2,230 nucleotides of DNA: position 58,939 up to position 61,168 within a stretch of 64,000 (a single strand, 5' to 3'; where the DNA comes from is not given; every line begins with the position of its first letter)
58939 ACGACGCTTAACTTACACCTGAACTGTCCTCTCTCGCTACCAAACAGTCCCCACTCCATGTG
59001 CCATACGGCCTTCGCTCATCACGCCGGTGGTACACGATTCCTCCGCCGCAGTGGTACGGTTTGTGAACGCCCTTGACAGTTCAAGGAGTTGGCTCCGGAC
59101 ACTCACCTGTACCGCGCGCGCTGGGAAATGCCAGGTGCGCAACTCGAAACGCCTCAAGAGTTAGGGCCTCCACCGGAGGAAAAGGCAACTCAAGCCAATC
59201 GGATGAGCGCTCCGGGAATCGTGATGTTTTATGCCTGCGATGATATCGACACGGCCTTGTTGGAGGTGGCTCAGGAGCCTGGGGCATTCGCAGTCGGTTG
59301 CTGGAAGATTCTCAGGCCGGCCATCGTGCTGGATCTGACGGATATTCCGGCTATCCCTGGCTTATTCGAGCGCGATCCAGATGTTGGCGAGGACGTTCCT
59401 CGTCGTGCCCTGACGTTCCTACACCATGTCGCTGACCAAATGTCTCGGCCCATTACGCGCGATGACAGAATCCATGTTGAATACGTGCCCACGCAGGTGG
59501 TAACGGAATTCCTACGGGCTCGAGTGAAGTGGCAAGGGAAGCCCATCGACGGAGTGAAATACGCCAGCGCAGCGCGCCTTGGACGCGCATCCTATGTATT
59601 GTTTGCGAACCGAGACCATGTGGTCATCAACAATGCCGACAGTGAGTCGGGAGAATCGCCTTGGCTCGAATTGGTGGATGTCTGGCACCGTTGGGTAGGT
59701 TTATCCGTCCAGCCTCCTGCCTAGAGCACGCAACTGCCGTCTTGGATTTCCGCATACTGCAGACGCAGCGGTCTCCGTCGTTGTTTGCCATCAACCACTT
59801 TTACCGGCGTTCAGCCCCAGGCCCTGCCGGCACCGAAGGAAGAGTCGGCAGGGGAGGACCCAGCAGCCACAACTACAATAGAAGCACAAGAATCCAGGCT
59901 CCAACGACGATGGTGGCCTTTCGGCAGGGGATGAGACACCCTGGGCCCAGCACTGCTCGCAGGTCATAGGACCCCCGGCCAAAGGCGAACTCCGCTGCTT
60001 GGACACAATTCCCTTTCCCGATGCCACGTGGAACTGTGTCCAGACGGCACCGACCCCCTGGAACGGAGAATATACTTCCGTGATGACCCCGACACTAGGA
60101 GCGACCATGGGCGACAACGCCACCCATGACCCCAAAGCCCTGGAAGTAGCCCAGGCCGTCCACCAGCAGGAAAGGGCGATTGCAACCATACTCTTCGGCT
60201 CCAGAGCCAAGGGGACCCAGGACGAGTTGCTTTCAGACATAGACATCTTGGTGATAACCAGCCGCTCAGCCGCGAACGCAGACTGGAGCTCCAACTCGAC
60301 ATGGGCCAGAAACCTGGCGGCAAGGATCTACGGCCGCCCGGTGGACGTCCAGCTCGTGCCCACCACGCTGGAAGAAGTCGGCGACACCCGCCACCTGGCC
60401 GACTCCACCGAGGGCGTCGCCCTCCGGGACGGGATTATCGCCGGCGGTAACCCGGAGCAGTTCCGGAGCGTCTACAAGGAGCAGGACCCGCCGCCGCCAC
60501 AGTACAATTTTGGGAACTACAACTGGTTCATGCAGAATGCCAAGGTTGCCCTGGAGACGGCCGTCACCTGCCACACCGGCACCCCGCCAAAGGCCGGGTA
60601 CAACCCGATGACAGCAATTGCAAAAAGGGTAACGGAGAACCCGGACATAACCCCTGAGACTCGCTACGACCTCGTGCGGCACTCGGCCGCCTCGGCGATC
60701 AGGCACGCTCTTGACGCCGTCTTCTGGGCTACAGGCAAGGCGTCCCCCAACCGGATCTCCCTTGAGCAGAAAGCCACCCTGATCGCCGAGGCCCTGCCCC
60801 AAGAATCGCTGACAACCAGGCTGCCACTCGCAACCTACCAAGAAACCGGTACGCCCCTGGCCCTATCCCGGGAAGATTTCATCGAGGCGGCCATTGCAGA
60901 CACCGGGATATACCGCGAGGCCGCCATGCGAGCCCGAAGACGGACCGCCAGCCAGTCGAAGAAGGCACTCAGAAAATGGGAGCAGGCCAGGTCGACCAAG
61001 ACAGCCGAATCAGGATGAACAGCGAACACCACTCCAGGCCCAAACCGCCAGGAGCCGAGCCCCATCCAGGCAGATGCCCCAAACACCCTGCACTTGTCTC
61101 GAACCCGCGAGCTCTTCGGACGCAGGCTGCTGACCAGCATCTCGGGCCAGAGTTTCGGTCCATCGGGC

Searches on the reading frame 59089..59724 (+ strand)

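Call 89: search_protein_families(library=pfam, proteins=[window:59089-59724:+], max_evalue=0.0001)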
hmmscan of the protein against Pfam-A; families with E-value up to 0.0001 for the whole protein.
window:59089-59724:+ (211 aa): 1 family
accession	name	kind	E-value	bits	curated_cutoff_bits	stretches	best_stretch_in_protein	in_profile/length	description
PF08808.17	RES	-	2e-13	51.1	23.2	1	30-177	18-140/157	RES domain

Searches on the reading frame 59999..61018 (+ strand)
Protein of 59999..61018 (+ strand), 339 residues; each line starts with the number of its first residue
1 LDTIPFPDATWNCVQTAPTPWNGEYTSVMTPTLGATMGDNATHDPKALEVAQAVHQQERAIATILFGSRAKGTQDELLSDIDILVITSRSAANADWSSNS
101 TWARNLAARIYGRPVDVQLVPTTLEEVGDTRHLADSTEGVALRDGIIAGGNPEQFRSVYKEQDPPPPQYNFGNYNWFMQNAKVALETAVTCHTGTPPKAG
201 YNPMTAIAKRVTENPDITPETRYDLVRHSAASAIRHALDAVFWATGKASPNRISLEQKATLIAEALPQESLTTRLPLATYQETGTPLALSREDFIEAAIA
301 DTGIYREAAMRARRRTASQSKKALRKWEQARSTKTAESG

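Call 89: search_protein_families(library=pfam, proteins=[window:59999-61018:+], max_evalue=0.0001)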
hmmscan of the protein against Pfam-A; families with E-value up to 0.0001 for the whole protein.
window:59999-61018:+ (339 aa): 2 families
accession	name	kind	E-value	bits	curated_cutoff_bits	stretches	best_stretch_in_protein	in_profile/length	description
PF01909.29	NTP_transf_2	-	3.2e-07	31.1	21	1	52-118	6-72/93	Nucleotidyltransferase domain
PF18765.7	Polbeta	-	6.7e-07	29.8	26.9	1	52-118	5-67/93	Polymerase beta, Nucleotidyltransferase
